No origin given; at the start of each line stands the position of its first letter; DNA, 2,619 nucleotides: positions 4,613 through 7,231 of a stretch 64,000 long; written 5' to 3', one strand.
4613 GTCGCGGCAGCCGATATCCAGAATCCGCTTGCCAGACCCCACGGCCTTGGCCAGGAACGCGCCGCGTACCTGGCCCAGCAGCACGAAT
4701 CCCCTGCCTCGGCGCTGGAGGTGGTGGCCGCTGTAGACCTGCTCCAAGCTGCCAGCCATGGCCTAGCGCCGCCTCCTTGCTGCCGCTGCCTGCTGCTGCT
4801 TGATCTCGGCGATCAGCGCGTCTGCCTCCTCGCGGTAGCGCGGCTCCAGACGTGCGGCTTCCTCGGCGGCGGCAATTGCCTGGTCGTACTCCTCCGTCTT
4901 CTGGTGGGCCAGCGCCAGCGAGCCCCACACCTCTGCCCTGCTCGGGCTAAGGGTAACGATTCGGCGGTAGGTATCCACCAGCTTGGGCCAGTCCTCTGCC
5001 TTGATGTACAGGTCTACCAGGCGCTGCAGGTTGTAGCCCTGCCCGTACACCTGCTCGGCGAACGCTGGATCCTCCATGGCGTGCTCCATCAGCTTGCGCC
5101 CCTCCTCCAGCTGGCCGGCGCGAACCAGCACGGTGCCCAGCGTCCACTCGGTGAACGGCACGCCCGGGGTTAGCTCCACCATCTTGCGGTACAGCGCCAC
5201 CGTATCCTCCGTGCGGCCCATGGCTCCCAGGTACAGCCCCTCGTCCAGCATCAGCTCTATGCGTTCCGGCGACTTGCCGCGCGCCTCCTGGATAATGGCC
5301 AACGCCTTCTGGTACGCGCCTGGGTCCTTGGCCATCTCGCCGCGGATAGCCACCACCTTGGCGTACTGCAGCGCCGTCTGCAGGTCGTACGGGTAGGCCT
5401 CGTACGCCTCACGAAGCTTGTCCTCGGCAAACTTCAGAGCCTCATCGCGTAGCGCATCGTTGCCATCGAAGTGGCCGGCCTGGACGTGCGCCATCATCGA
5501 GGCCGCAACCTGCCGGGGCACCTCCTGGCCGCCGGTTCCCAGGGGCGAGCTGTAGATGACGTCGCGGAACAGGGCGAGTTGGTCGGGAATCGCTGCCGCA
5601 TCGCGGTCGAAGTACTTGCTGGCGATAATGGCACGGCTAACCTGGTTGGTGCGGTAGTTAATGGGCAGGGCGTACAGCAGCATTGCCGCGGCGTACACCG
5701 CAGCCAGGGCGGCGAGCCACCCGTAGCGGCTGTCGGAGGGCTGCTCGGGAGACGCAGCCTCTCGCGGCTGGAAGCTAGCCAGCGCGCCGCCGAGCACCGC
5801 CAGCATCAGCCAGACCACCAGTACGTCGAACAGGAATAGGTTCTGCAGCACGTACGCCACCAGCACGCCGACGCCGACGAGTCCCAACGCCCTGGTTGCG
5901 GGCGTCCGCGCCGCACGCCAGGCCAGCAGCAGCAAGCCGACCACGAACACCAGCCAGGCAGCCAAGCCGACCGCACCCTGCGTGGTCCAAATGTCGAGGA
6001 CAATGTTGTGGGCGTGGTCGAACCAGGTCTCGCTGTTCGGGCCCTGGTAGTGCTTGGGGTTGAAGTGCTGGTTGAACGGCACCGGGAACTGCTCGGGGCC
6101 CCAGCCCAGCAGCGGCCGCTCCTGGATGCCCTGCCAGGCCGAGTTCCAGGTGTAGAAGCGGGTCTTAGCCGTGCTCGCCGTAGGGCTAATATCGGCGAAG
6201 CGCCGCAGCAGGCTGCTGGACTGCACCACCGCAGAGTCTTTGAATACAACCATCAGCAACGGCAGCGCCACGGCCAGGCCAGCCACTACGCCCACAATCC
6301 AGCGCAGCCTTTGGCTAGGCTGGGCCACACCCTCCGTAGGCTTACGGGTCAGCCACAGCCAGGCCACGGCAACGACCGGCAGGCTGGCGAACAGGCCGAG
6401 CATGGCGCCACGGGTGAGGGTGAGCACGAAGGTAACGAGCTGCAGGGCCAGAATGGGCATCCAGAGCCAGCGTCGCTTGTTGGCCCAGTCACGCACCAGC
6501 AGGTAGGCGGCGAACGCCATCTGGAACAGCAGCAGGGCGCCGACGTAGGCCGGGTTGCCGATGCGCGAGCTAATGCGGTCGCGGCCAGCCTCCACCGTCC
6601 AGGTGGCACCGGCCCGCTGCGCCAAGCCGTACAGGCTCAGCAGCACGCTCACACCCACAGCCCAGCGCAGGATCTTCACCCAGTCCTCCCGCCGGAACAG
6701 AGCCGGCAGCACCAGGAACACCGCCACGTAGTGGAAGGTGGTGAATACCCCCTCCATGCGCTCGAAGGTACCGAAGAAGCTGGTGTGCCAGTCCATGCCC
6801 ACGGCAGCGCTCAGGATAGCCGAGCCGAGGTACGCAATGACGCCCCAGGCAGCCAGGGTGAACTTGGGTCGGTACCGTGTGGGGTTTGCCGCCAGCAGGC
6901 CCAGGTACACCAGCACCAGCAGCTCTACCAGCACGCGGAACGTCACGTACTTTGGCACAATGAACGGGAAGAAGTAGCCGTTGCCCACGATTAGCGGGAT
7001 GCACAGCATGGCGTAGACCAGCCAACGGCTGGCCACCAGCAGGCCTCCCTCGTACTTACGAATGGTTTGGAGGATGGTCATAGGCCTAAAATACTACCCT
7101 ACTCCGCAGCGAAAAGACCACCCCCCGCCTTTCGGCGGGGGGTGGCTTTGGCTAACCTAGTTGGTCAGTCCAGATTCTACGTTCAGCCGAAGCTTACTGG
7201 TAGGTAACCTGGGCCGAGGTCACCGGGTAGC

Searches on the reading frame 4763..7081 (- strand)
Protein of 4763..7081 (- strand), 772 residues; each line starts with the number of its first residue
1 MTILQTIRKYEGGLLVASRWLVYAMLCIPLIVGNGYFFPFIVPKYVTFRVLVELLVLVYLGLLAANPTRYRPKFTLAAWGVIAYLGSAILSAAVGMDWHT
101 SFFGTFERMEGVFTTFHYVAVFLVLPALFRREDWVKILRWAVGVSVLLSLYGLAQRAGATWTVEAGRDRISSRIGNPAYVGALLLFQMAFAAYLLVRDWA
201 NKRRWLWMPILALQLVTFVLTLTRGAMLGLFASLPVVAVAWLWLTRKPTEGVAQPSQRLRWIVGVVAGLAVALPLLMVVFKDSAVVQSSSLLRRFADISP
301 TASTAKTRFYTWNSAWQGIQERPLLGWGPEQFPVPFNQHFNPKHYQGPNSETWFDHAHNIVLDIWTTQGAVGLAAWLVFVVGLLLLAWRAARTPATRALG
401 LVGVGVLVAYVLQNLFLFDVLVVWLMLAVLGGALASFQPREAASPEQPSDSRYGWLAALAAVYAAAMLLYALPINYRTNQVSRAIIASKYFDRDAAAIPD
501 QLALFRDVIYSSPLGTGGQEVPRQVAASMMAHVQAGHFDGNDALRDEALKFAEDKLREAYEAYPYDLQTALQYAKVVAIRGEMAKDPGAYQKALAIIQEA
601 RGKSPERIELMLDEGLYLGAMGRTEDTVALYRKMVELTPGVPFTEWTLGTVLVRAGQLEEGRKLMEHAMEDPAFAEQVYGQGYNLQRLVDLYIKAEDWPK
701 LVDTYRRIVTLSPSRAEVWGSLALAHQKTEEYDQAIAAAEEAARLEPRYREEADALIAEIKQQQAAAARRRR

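Call 30: search_protein_families(library=pfam, proteins=[window:4763-7081:-], max_evalue=0.00001)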
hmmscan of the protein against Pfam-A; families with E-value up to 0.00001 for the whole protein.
window:4763-7081:- (772 aa): 7 families
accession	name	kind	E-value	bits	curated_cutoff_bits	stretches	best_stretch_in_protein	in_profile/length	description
PF04932.20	Wzy_C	-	1.1e-22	80.8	31.7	1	211-377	3-149/149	O-Antigen ligase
PF13428.12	TPR_14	-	4.8e-09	36.4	23.5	0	685-723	4-42/44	Tetratricopeptide repeat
PF14559.12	TPR_19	-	7.8e-07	29.8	25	0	705-760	14-68/68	Tetratricopeptide repeat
PF13424.12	TPR_12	-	1.5e-06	28.8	30.1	0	589-636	25-73/77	Tetratricopeptide repeat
PF00515.34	TPR_1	-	5.1e-06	26.5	27.8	0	716-749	1-34/34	Tetratricopeptide repeat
PF13371.12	TPR_9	-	5.3e-06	26.8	35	0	691-755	4-67/73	Tetratricopeptide repeat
PF07719.23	TPR_2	-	5.5e-06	26.6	27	0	716-748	1-33/34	Tetratricopeptide repeat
